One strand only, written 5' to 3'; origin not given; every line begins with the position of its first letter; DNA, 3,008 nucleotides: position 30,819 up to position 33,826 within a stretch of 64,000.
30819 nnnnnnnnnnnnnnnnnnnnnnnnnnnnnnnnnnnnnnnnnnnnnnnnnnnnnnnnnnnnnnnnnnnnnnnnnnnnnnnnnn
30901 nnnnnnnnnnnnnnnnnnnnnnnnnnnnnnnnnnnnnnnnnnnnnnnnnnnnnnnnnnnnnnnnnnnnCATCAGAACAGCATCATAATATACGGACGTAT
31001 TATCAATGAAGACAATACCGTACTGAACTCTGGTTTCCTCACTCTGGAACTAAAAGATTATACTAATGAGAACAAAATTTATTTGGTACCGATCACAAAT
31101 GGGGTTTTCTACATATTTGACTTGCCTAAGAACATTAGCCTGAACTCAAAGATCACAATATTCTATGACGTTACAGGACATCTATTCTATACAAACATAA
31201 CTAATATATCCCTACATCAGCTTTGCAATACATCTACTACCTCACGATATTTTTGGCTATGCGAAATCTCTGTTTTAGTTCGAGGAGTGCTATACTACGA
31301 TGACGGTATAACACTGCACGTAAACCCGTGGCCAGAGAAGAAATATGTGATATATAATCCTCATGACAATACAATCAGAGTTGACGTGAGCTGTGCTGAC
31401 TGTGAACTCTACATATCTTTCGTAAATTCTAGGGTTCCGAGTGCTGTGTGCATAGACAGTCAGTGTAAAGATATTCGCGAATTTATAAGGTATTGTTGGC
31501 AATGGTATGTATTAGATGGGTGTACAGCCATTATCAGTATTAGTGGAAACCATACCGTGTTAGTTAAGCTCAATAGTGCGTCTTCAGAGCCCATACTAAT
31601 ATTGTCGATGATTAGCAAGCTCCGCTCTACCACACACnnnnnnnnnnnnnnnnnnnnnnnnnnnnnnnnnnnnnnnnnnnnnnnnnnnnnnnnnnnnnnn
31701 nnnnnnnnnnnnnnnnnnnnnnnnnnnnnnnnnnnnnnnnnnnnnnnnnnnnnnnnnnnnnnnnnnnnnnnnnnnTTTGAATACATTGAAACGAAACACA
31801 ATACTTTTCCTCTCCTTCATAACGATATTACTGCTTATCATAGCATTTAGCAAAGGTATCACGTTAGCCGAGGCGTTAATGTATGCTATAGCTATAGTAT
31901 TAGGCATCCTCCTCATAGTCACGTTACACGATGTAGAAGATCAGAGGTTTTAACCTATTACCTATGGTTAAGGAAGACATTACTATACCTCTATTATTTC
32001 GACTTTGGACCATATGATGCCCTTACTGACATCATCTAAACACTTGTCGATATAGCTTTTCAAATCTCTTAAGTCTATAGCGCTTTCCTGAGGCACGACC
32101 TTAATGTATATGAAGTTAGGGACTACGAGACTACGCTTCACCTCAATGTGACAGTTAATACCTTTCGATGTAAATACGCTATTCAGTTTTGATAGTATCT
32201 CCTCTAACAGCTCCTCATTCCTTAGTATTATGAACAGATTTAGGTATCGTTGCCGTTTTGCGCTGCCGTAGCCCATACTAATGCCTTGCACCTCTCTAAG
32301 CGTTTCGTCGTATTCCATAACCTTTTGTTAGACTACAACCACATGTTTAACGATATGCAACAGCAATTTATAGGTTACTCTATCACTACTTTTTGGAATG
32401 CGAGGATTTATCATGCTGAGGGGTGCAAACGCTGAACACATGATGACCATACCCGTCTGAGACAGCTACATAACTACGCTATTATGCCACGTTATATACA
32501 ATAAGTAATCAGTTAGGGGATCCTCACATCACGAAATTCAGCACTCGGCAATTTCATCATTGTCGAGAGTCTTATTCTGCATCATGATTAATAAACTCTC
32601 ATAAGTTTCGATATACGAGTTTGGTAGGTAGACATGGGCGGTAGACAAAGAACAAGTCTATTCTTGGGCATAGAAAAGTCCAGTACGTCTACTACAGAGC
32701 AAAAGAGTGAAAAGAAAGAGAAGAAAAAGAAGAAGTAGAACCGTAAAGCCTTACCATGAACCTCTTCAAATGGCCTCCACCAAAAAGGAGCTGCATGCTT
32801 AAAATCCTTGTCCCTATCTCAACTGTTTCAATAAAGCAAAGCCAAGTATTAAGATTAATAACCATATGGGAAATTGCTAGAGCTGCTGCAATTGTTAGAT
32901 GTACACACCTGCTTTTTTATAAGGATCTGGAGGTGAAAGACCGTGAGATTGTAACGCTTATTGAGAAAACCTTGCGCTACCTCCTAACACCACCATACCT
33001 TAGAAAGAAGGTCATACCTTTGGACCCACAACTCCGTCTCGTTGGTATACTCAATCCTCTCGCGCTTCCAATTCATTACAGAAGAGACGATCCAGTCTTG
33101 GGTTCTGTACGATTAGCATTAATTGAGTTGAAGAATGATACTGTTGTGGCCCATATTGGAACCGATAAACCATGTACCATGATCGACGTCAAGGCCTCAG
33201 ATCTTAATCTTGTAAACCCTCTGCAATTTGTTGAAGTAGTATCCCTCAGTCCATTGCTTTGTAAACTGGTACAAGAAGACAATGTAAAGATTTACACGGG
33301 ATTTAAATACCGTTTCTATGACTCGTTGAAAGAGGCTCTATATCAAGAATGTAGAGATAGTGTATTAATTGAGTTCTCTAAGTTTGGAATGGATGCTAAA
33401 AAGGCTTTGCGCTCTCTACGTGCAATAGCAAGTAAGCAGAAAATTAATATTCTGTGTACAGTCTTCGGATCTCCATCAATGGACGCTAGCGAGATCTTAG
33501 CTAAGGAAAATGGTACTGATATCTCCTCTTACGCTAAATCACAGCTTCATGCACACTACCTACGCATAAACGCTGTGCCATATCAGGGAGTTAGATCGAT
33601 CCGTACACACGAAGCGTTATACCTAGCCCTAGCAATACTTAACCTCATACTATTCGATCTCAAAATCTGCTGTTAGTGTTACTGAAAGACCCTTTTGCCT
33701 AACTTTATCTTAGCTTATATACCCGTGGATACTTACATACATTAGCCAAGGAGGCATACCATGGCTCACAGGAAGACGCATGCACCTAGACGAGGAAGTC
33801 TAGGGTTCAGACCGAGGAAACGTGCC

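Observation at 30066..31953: Compact 2TM / polytopic / 2TM membrane operon resembling the crenarchaeal Ced/Ted (VirB2-VirB6-like) DNA-transfer module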

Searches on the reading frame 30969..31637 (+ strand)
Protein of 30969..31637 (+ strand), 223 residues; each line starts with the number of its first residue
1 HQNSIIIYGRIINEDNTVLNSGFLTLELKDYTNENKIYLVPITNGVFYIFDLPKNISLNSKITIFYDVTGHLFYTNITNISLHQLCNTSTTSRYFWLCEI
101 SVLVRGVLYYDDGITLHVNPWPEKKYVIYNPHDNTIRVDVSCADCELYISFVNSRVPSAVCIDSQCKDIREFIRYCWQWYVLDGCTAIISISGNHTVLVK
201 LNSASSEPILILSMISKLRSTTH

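Call 45: predict_structure(alignment_id=A4)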
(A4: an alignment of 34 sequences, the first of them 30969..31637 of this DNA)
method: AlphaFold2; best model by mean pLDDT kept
length: 223 residues; sequences in the alignment: 34
mean_pLDDT: 87.6   pTM: 0.85
mean pLDDT of the five models: 87.6, 87.3, 86.9, 86.7, 84.8
residues with pLDDT >= 90: 152; 70-90: 40; 50-70: 21; < 50: 10
segments of 3 or more residues with pLDDT < 50: 216-223
pLDDT, mean of each block of 10 residues (from residue 1): 79 96 90 72 91 83 95 96 82 74 97 95 95 94 98 95 97 96 96 98 75 51 37
secondary structure, 60 per line:
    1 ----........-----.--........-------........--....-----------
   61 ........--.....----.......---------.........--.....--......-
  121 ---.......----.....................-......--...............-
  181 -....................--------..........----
elements in order: E5-12 E21-28 E36-43 E46-49 E61-68 E71-75 H82-86 E96-104 E107-111 E114-119 E124-130 E135-152 E157-162 E165-168 H169-172 E173-179 E182-201 H210-219

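Call 50: search_protein_families(library=pfam, alignment_id=A6, max_evalue=1)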
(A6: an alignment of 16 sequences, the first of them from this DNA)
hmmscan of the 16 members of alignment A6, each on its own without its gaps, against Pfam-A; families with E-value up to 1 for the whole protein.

A. member 1, seq(223 aa): 0 families

B. families by the number of members that match (of 16 scanned): 8 families
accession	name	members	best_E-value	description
PF21583.2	Fiber_head_BAdV-4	1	0.03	BAdV-4, Fiber, head domain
PF22248.1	ERMP1_C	1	0.035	Endoplasmic reticulum metallopeptidase 1, C-terminal domain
PF13620.12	CarboxypepD_reg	1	0.04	Carboxypeptidase regulatory-like domain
PF07619.16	DUF1581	1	0.049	Protein of unknown function (DUF1581)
PF09853.14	DUF2080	1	0.093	Putative transposon-encoded protein (DUF2080)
PF07233.18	DUF1425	1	0.096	Protein of unknown function (DUF1425)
PF25736.1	Herpes_gQ2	1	0.14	Human herpesvirus-6 glycoprotein Q2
PF15138.11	Syncollin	1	0.17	Syncollin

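Call 52: fold_search(model_id=the predicted structure, library=pdb)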
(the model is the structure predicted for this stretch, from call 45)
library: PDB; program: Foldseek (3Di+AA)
matches with E <= 10: 1179; with E <= 0.001: 0
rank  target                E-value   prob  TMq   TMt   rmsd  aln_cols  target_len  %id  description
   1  6fb3_A                1.4e-03  0.90  0.24  0.04  19.9       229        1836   11  Teneurin 2 Partial Extracellular Domain (released 2018-03-28)
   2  3rkp_A                1.7e-03  0.85  0.24  0.17  14.6       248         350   10  Crystal structure of BcpA*(D312A), the major pilin subunit of Bacillus cereus (released 2012-05-30)
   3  5z24_A                3.8e-03  0.97  0.34  0.20  12.4       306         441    7  Crystal structure of shaft pilin spaD from Lactobacillus rhamnosus GG - K365A mutant (released 2018-06-20)
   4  3kpt_B                4.4e-03  0.63  0.23  0.16  15.8       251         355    9  Crystal structure of BcpA, the major pilin subunit of Bacillus cereus (released 2009-11-24)
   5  6v7l_A                4.7e-03  0.30  0.18  0.13  21.1       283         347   10  The structure of the P212121 crystal form of canavalin at 173 K (released 2020-02-19)
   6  8f70                  5.2e-03  0.57  0.24  0.12  27.5       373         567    8  Identification of an Immunodominant region on a Group A Streptococcus T-antigen Reveals Temperature-Dependent Motion in  (released 2023-03-08)
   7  8qox_B                6.1e-03  0.82  0.29  0.17  20.6       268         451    9  Two-component assembly of SlaA and SlaB S-layer proteins of Sulfolobus acidocaldarius (released 2024-02-21)
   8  3rkp_B                8.0e-03  0.69  0.24  0.17  13.5       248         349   11  Crystal structure of BcpA*(D312A), the major pilin subunit of Bacillus cereus (released 2012-05-30)
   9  9lr7_C                8.9e-03  0.91  0.31  0.21  16.9       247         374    7  Crystal Structure of the Basal pilin EbpB from Enterococcus faecalis. (released 2025-07-16)
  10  8r54_A                9.3e-03  0.38  0.21  0.03  21.4       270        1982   10  Mouse teneurin-3 non-compact subunit - A0B0 isoform (released 2024-05-08)
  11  1phs                  9.3e-03  0.25  0.18  0.12  20.2       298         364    9  THE THREE-DIMENSIONAL STRUCTURE OF THE SEED STORAGE PROTEIN PHASEOLIN AT 3 ANGSTROMS RESOLUTION (released 1990-10-15)
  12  5z24_B                9.8e-03  0.95  0.34  0.20  12.1       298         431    7  Crystal structure of shaft pilin spaD from Lactobacillus rhamnosus GG - K365A mutant (released 2018-06-20)
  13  3kpt_A                1.0e-02  0.69  0.25  0.17  14.4       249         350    8  Crystal structure of BcpA, the major pilin subunit of Bacillus cereus (released 2009-11-24)
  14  3wnl_A                1.2e-02  0.72  0.28  0.11  20.7       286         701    9  D308A mutant of Bacillus circulans T-3040 cycloisomaltooligosaccharide glucanotransferase complexed with isomaltohexao (released 2014-02-05)
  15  9lr7_B                1.3e-02  0.47  0.23  0.15  17.7       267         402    6  Crystal Structure of the Basal pilin EbpB from Enterococcus faecalis. (released 2025-07-16)
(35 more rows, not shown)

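Call 59: search_protein_representatives(alignment_id=A6)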
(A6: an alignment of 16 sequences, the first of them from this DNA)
Query: 16 sequences, 227 profile positions. Proteins with E-value up to 0.001 (for the whole library): 24; up to 1e-10: 16; up to 1e-30: 11. The best 24 are listed.
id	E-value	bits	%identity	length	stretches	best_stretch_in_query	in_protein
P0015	3.3e-81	288.1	-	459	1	3-226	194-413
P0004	4.5e-77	274.6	-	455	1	3-222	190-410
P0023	1.4e-72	259.9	-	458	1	4-225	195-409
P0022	9.8e-71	253.9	-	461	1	4-227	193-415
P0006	3.5e-68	245.6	-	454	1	3-215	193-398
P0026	2.9e-67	242.5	-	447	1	2-225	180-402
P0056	3.0e-57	209.8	-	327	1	3-209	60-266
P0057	5.8e-53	195.8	-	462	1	2-217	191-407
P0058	1.9e-46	174.5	-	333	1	4-200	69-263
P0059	4.5e-33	130.7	-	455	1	13-203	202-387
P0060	4.6e-31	124.1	-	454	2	4-217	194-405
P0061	2.6e-18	82.4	-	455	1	5-199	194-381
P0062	5.8e-17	78.0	-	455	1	6-201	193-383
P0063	5.3e-15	71.6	-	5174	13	177-206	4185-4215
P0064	7.9e-14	67.8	-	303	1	11-217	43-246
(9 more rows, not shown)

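Call 74: fold_search(model_id=the predicted structure, library=viral)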
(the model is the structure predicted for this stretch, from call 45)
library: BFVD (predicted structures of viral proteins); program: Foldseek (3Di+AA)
matches with E <= 10: 994; with E <= 0.001: 2
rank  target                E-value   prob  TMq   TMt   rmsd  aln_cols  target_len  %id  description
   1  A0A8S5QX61            2.5e-04  0.98  0.23  0.19  10.7       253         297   13  Uncharacterized protein [Siphoviridae sp. ct9lR64]
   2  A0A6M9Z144            6.4e-04  0.95  0.25  0.24  36.9       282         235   10  (no name in the UniProt tables at hand)
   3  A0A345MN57            1.5e-03  0.89  0.27  0.21  21.1       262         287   10  (no name in the UniProt tables at hand)
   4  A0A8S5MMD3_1          3.5e-03  0.69  0.25  0.08  20.1       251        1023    6  Baseplate J like protein [Siphoviridae sp. ctxc31]
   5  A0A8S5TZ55            3.9e-03  0.84  0.24  0.20  13.9       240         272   10  Uncharacterized protein [Siphoviridae sp. ctnPP24]
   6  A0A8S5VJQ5            5.6e-03  0.90  0.24  0.12  12.4       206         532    7  (no name in the UniProt tables at hand)
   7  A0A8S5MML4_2          6.0e-03  0.16  0.15  0.06  24.3       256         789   11  Cell wall surface anchor family domain protein [Siphoviridae sp. ctxc31]
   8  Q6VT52                8.2e-03  0.94  0.29  0.11  14.6       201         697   12  (no name in the UniProt tables at hand)
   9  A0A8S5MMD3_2          9.1e-03  0.66  0.26  0.07  21.7       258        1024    9  Baseplate J like protein [Siphoviridae sp. ctxc31]
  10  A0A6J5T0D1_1          9.1e-03  0.14  0.15  0.04  33.1       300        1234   11  YHYH domain containing protein [uncultured Caudovirales phage]
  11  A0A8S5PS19            1.1e-02  0.57  0.24  0.12  15.3       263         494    9  Uncharacterized protein [Podoviridae sp. ctt6T3]
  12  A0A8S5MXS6            1.2e-02  0.63  0.28  0.13  16.2       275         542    8  Tail collar fiber protein [Myoviridae sp. ctRRy11]
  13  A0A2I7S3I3            1.3e-02  0.60  0.27  0.06  30.0       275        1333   11  (no name in the UniProt tables at hand)
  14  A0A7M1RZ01            1.3e-02  0.57  0.24  0.09  18.7       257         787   10  Tail protein [uncultured phage cr11_1]
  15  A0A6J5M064            1.4e-02  0.57  0.26  0.11  13.9       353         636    8  Secretion system C-terminal sorting domain [uncultured Caudovirales phage]
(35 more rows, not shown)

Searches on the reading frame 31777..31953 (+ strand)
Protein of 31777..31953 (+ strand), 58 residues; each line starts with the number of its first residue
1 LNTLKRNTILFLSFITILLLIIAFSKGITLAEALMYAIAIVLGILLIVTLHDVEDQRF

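Call 3: search_protein_families(library=pfam, proteins=[window:31777-31953:+], max_evalue=1)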
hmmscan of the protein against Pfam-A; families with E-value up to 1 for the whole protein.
window:31777-31953:+ (58 aa): 2 families
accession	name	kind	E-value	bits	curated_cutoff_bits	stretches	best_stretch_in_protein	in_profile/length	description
PF24838.2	8xMP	-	0.15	12.4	30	1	5-48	20-64/136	Octameric membrane protein family (8xMP)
PF18159.6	S_4TM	-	0.4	10.4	26.9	1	8-49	169-210/291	SMODS-associating 4TM effector domain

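Call 4: search_protein_families(library=ncbifam, proteins=[window:31777-31953:+], max_evalue=1)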
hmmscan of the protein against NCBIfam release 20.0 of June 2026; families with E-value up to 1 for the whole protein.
window:31777-31953:+ (58 aa): 3 families
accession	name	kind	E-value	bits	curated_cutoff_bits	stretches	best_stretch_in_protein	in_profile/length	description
NF052640.1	CPBP_M949_0222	equivalog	0.013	15.4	220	1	5-48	82-125/213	M949_0222 family glutamic-type intramembrane endopeptidase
NF003425.0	PRK04897.1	equivalog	0.15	11.2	355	1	4-50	9-55/298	zinc metalloprotease HtpX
TIGR04104.1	cxxc_20_cxxc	subfamily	0.25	11.7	45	1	4-50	40-87/93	TIGR04104 family putative zinc finger protein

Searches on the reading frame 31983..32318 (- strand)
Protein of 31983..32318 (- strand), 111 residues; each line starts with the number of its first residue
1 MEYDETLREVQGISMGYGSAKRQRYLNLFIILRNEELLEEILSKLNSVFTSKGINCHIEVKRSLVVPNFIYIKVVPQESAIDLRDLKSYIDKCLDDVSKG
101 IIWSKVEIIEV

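Call 3: search_protein_families(library=pfam, proteins=[window:31983-32318:-], max_evalue=1)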
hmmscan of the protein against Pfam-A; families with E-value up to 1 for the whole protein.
window:31983-32318:- (111 aa): 0 families

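Call 4: search_protein_families(library=ncbifam, proteins=[window:31983-32318:-], max_evalue=1)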
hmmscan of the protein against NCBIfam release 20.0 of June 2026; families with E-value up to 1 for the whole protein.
window:31983-32318:- (111 aa): 1 family
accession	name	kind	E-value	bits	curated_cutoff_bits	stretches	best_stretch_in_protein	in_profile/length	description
NF001670.0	PRK00435.1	equivalog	0.034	14.1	67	1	71-98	7-34/88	elongation factor 1-beta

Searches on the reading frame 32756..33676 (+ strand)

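Call 3: search_protein_families(library=pfam, proteins=[window:32756-33676:+], max_evalue=1)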
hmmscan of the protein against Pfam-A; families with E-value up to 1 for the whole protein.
window:32756-33676:+ (306 aa): 1 family
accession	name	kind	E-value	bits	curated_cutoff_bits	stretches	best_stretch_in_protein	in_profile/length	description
PF02598.22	Methyltrn_RNA_3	-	3e-31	109.5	27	1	15-295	2-302/302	Putative RNA methyltransferase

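Call 4: search_protein_families(library=ncbifam, proteins=[window:32756-33676:+], max_evalue=1)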
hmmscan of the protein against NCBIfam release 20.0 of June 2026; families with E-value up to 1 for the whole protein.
window:32756-33676:+ (306 aa): 0 families
